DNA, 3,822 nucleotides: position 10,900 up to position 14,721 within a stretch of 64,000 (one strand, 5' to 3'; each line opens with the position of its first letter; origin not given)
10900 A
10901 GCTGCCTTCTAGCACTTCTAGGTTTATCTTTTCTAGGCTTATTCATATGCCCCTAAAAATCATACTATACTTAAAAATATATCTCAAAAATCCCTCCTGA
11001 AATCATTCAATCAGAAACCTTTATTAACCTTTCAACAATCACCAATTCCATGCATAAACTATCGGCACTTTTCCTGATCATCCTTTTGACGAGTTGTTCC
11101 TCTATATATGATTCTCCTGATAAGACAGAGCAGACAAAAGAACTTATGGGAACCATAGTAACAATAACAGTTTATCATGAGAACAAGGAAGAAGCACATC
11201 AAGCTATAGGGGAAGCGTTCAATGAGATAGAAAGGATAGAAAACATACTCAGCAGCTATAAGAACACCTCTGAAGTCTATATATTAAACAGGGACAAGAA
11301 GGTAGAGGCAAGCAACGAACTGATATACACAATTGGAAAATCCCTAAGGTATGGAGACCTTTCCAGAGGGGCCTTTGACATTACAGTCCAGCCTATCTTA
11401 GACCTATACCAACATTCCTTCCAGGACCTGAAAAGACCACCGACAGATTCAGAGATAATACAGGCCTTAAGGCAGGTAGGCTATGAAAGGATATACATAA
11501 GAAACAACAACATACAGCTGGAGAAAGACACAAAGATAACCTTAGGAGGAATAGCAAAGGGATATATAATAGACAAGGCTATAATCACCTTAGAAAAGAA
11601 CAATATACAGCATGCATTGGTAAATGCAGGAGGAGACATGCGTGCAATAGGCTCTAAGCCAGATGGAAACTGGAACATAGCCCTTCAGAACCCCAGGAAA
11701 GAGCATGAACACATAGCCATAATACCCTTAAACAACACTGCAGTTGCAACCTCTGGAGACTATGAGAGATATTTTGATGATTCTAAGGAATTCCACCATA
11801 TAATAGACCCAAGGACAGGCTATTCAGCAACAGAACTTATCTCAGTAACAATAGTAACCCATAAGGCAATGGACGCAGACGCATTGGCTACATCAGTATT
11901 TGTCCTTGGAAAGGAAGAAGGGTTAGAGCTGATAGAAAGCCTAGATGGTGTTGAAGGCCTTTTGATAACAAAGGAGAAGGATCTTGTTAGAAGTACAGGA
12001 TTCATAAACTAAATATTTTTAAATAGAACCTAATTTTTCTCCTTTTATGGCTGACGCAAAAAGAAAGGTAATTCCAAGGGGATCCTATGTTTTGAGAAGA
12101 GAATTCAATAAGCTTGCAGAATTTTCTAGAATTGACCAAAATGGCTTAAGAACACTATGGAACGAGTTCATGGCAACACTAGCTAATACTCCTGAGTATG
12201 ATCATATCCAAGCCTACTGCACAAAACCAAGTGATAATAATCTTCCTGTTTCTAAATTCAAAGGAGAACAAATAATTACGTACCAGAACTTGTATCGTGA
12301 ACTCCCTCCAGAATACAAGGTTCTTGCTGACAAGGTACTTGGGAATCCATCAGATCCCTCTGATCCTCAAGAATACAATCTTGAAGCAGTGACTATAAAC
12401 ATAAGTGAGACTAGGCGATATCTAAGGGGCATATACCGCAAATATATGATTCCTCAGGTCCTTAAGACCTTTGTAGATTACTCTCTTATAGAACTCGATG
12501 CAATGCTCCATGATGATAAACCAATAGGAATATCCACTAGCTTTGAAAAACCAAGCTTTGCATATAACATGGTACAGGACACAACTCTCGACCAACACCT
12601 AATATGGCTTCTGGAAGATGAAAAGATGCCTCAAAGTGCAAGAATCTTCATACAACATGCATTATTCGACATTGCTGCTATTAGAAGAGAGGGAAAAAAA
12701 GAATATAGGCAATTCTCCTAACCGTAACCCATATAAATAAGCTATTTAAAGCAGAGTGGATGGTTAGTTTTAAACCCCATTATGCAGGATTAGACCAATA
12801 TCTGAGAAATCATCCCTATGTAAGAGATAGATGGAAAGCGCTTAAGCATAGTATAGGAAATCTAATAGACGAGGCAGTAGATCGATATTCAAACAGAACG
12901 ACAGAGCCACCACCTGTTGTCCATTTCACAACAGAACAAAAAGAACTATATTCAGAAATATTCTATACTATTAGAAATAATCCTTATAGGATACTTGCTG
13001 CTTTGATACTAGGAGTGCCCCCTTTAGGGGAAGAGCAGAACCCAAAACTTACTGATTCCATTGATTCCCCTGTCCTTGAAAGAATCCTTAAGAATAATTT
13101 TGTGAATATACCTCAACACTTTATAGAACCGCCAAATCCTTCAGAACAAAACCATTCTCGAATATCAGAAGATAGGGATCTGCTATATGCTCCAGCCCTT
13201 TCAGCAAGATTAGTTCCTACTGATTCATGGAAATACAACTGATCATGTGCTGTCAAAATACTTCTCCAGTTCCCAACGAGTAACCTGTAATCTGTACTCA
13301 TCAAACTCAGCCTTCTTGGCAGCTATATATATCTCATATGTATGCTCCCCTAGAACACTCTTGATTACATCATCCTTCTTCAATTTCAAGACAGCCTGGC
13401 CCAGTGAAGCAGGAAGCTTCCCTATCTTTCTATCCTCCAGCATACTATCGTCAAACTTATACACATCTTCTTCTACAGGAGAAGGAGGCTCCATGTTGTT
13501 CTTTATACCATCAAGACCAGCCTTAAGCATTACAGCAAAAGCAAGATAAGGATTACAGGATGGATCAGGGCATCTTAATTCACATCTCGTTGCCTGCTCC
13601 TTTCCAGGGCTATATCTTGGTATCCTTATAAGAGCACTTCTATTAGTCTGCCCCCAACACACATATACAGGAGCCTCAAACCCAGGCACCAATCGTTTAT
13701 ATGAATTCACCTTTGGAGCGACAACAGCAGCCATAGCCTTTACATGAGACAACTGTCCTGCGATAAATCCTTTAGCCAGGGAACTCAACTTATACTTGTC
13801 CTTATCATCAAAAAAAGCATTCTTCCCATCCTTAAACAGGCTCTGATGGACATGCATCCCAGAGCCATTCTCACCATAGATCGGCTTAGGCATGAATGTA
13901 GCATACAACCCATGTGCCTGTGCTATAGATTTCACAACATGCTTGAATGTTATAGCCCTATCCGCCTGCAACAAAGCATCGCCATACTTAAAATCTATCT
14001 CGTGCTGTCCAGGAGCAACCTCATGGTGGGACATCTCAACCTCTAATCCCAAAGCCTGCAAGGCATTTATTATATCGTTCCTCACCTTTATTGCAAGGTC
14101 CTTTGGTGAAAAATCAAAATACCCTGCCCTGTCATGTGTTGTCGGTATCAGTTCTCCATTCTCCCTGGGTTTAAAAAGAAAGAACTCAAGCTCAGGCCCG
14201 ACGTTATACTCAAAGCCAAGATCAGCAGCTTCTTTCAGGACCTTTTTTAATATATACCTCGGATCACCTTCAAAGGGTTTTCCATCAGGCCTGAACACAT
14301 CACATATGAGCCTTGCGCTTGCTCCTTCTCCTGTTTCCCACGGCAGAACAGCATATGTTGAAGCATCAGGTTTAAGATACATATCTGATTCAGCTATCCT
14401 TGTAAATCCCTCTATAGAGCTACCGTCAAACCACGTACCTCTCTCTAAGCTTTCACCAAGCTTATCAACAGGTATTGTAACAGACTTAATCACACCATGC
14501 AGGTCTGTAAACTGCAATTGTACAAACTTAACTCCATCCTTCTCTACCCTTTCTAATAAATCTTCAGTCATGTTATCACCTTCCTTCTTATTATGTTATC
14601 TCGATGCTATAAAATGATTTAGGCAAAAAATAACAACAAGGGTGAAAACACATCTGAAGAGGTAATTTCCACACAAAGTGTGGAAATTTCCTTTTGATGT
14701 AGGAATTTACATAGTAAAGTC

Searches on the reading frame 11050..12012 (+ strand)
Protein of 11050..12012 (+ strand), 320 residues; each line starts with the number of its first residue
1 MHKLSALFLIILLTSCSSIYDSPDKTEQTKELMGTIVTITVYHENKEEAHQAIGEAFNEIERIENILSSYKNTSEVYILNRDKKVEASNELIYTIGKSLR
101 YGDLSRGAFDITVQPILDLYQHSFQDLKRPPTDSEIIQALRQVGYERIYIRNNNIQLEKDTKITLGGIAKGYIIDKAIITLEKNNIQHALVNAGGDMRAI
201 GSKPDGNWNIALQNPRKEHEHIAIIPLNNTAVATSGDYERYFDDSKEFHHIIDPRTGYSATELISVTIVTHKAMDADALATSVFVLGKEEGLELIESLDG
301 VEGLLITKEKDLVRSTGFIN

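Call 39: search_protein_families(library=pfam, proteins=[window:11050-12012:+], max_evalue=0.01)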
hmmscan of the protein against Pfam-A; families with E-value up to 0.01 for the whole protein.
window:11050-12012:+ (320 aa): 1 family
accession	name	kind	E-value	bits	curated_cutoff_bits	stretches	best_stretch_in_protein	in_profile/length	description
PF02424.20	ApbE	-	6.2e-87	291.9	25.6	1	33-304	1-265/266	ApbE family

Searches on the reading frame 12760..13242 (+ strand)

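Call 39: search_protein_families(library=pfam, proteins=[window:12760-13242:+], max_evalue=0.01)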
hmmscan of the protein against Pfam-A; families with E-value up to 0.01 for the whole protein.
window:12760-13242:+ (160 aa): 0 families

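Call 56: search_protein_families(library=pfam, proteins=[window:12760-13242:+], max_evalue=1)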
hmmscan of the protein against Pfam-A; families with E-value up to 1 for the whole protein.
window:12760-13242:+ (160 aa): 2 families
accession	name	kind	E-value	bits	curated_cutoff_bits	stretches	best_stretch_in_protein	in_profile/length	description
PF04229.20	GrpB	-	0.069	13.8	25.5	1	11-46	113-148/159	GrpB protein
PF13148.11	DUF3987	-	0.26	10.9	27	1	26-73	252-298/364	Protein of unknown function (DUF3987)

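Call 87: search_protein_families(library=ncbifam, proteins=[window:12760-13242:+], max_evalue=0.1)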
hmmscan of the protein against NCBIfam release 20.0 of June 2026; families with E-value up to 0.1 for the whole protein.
window:12760-13242:+ (160 aa): 0 families

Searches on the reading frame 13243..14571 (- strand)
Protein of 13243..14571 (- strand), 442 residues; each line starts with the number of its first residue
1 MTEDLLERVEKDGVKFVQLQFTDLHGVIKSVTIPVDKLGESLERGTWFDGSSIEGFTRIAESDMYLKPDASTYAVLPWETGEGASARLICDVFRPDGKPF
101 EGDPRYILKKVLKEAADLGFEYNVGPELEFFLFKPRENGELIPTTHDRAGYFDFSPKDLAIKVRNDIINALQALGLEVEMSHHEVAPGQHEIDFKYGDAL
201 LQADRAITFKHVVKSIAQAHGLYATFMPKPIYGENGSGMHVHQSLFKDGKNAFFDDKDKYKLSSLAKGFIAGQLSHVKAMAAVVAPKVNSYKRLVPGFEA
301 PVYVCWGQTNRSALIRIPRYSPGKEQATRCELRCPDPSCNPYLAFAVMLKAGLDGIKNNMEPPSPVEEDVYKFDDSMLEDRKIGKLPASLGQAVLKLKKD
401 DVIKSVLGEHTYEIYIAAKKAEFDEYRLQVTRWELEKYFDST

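Call 11: find_encoding_contigs(protein=window:13243-14571:-, flank=3000, max_places=6)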
Protein window:13243-14571:- (442 aa): no gene with exactly this product is on record in the collection.

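Call 12: find_homologous_proteins(query=window:13243-14571:-, max_evalue=1e-100)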
Query window:13243-14571:- (442 aa): 8000 proteins with E <= 1e-100 among 8000 candidates; the best 120 are listed.
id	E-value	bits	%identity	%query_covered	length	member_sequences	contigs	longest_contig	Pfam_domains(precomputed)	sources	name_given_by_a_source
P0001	0.0e+0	1017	100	100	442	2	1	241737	PF03951.25,PF00120.30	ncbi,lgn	-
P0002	8.0e-254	860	83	100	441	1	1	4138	PF03951.25,PF00120.30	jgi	-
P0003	8.8e-247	837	84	96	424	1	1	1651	PF03951.25,PF00120.30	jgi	-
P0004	1.3e-246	837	80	99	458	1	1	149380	PF03951.25,PF00120.30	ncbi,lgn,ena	-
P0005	6.3e-245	831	79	100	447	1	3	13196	PF03951.25,PF00120.30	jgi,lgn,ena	-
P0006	2.2e-244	829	79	100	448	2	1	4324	PF03951.25,PF00120.30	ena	-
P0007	3.1e-244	829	80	99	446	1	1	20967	PF03951.25,PF00120.30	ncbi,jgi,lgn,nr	ncbi:type I glutamate--ammonia ligase [Candidatus Woesearchaeota archaeon]|nr:type I glutamate--ammo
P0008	1.6e-243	826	80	99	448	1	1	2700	PF03951.25,PF00120.30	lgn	-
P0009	5.0e-241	818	77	100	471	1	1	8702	PF03951.25,PF00120.30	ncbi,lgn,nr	ncbi:type I glutamate--ammonia ligase [Candidatus Woesearchaeota archaeon]|nr:type I glutamate--ammo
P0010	2.5e-240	816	78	100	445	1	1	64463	PF03951.25,PF00120.30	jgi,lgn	-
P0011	2.9e-238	809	77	100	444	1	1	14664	PF03951.25,PF00120.30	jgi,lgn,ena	-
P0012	7.5e-238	808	77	99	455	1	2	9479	PF03951.25,PF00120.30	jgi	-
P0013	9.6e-237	804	77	100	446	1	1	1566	PF03951.25,PF00120.30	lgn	-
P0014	1.8e-236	803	77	100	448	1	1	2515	PF03951.25,PF00120.30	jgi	-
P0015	1.2e-234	797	77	100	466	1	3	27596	PF03951.25,PF00120.30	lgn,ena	-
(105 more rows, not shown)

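Call 13: find_encoding_contigs(protein=P0001, flank=3000, max_places=4)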
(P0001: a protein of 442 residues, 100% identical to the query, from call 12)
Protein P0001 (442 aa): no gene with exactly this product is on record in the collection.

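Call 14: find_encoding_contigs(protein=P0004, flank=3000, max_places=3)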
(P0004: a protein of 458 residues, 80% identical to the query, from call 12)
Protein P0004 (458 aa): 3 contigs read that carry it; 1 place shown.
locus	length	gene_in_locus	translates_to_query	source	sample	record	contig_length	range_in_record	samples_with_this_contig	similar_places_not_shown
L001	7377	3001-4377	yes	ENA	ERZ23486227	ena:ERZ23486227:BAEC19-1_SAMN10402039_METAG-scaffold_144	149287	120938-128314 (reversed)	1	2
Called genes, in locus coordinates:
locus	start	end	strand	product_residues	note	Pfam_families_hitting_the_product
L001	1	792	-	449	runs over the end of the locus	-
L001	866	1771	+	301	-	PF00702:Hydrolase (weak), PF13344:Hydrolase_6, PF13242:Hydrolase_like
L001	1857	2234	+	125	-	-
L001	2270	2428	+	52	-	-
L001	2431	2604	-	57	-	-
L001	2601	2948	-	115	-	PF18898:DUF5654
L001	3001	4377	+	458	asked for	PF03951:Gln-synt_N, PF00120:Gln-synt_C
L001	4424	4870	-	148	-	PF13404:HTH_AsnC-type, PF13412:HTH_24, PF01037:AsnC_trans_reg (weak)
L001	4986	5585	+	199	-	-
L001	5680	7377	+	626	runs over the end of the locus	PF00330:Aconitase, PF00694:Aconitase_C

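Call 15: find_encoding_contigs(protein=P0002, flank=3000, max_places=3)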
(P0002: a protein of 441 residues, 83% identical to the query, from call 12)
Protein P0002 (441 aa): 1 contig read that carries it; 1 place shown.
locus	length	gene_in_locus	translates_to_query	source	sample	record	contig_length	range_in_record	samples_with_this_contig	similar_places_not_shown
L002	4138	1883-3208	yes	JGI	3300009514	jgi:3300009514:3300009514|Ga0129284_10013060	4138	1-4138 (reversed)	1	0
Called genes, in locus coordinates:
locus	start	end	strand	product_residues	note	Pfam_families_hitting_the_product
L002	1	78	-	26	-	?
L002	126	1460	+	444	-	PF00909:Ammonium_transp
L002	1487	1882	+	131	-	PF00543:P-II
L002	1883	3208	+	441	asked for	PF03951:Gln-synt_N, PF00120:Gln-synt_C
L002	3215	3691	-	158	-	-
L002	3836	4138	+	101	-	?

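Call 22: list_cluster_members(proteins=[P0001])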
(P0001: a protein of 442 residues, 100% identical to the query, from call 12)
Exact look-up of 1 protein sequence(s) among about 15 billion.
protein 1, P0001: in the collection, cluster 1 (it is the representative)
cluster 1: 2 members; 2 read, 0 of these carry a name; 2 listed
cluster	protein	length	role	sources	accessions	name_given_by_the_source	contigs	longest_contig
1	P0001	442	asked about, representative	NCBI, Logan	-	-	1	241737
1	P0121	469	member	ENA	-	-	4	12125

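Call 28: find_encoding_contigs(protein=P0121, flank=4000, max_places=6)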
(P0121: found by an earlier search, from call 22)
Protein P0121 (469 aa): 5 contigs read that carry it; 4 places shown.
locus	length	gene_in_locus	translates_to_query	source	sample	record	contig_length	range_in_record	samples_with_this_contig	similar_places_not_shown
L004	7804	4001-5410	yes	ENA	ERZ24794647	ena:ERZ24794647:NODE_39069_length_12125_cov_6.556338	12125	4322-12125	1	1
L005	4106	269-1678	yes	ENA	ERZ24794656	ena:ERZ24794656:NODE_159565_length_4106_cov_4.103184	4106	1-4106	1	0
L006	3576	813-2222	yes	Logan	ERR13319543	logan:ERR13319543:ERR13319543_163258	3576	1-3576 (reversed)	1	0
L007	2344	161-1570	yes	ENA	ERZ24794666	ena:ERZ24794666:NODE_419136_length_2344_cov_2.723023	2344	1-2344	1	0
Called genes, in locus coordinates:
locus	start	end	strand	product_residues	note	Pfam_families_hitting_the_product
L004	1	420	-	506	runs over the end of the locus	PF01875:Memo, PF01871:AMMECR1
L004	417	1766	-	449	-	PF04055:Radical_SAM, PF13353:Fer4_12 (weak)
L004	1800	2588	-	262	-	PF12801:Fer4_5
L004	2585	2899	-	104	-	PF18930:DUF5679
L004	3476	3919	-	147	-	PF13404:HTH_AsnC-type, PF13412:HTH_24, PF22451:NirdL-like_HTH (weak), PF01037:AsnC_trans_reg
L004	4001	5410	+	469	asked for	PF03951:Gln-synt_N, PF00120:Gln-synt_C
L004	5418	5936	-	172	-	-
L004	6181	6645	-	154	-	-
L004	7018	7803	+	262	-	?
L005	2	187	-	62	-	?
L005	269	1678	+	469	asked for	PF03951:Gln-synt_N, PF00120:Gln-synt_C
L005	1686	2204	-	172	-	-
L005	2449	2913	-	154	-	-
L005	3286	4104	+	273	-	?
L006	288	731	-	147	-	PF13404:HTH_AsnC-type, PF13412:HTH_24, PF22451:NirdL-like_HTH (weak), PF01037:AsnC_trans_reg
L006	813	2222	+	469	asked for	PF03951:Gln-synt_N, PF00120:Gln-synt_C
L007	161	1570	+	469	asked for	PF03951:Gln-synt_N, PF00120:Gln-synt_C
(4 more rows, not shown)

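Call 41: find_encoding_contigs(protein=P0007, flank=2500, max_places=2)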
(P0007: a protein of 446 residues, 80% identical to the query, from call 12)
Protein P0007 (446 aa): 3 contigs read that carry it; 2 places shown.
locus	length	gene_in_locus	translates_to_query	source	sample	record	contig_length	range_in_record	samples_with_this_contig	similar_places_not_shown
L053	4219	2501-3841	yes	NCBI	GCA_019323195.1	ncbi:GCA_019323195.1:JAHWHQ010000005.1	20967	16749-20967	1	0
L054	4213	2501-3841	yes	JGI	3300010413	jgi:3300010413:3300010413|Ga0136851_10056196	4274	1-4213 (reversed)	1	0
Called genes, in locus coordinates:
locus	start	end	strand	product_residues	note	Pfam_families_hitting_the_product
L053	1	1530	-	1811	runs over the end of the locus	-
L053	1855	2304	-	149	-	PF13412:HTH_24, PF12802:MarR_2 (faint), PF13404:HTH_AsnC-type, PF22451:NirdL-like_HTH (weak), PF01037:AsnC_trans_reg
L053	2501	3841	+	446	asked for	PF03951:Gln-synt_N, PF00120:Gln-synt_C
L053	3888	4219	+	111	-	PF00330:Aconitase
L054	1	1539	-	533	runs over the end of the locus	?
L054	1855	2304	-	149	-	PF13412:HTH_24, PF12802:MarR_2 (faint), PF13404:HTH_AsnC-type, PF22451:NirdL-like_HTH (weak), PF01037:AsnC_trans_reg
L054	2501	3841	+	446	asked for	PF03951:Gln-synt_N, PF00120:Gln-synt_C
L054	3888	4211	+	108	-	?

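Call 42: find_encoding_contigs(protein=P0010, flank=2500, max_places=2)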
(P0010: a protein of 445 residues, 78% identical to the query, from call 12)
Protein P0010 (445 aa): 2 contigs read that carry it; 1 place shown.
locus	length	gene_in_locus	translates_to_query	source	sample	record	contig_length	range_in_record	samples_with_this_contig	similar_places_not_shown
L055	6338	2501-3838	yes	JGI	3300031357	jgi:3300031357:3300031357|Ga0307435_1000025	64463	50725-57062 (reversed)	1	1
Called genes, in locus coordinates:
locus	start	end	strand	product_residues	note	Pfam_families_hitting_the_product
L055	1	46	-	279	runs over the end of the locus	PF05552:MS_channel_1st_1, PF21088:MS_channel_1st (weak), PF00924:MS_channel_2nd, PF21082:MS_channel_3rd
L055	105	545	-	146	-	PF13404:HTH_AsnC-type, PF13412:HTH_24, PF18024:HTH_50 (weak), PF08279:HTH_11 (weak), PF01037:AsnC_trans_reg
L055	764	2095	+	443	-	PF00909:Ammonium_transp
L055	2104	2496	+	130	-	PF00543:P-II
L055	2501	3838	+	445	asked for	PF03951:Gln-synt_N, PF00120:Gln-synt_C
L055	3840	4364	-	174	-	-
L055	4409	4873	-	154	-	PF13404:HTH_AsnC-type, PF13412:HTH_24, PF01037:AsnC_trans_reg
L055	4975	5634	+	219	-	-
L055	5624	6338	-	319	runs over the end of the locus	PF02424:ApbE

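Call 43: find_encoding_contigs(protein=P0005, flank=2500, max_places=2)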
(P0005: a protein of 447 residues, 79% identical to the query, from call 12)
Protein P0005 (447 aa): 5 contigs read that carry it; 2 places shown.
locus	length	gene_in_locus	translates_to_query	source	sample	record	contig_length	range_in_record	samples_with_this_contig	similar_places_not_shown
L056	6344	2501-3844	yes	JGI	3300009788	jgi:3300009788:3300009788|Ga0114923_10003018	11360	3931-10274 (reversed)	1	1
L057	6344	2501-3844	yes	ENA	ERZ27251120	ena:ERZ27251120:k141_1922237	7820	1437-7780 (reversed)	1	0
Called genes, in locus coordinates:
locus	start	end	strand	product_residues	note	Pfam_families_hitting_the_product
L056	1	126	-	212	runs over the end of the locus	PF12801:Fer4_5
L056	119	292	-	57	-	-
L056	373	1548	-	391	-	PF26549:Tricorn_N (weak), PF07676:PD40 (faint), PF26550:Tricorn_2nd (weak), PF26549:Tricorn_N (weak)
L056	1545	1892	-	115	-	PF18898:DUF5654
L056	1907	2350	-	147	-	PF13404:HTH_AsnC-type, PF13412:HTH_24, PF22451:NirdL-like_HTH (weak), PF01037:AsnC_trans_reg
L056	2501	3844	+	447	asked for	PF03951:Gln-synt_N, PF00120:Gln-synt_C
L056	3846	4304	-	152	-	PF13404:HTH_AsnC-type, PF13412:HTH_24, PF01037:AsnC_trans_reg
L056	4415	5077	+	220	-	-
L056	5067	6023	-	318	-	PF02424:ApbE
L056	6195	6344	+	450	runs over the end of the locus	PF13375:RnfC_N, PF01512:Complex1_51K, PF10531:SLBB, PF13187:Fer4_9 (faint), PF12838:Fer4_7 (weak), PF13237:Fer4_10 (weak)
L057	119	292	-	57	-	-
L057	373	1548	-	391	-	PF26549:Tricorn_N (weak), PF07676:PD40 (faint), PF26550:Tricorn_2nd (weak), PF26549:Tricorn_N (weak)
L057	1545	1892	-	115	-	PF18898:DUF5654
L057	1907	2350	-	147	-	PF13404:HTH_AsnC-type, PF13412:HTH_24, PF22451:NirdL-like_HTH (weak), PF01037:AsnC_trans_reg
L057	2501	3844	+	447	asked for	PF03951:Gln-synt_N, PF00120:Gln-synt_C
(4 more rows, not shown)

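Call 56: search_protein_families(library=pfam, proteins=[L004:6181-6645:-, L004:5418-5936:-, L004:7018-7803:+], max_evalue=1)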
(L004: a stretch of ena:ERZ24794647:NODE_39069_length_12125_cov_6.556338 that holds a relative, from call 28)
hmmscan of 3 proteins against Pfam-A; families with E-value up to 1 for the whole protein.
L004:6181-6645:- (154 aa): 0 families

L004:5418-5936:- (172 aa): 0 families

L004:7018-7803:+ (262 aa): 1 family
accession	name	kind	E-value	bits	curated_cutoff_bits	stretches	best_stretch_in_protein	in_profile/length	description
PF00330.25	Aconitase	-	1.2e-70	239.3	28.7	1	5-239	1-254/463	Aconitase family (aconitate hydratase)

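Call 87: search_protein_families(library=ncbifam, proteins=[L004:6181-6645:-, L004:5418-5936:-], max_evalue=0.1)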
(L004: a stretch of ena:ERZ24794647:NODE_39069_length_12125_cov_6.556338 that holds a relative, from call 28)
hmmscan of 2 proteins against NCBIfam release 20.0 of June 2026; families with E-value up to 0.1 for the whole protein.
L004:6181-6645:- (154 aa): 0 families

L004:5418-5936:- (172 aa): 0 families
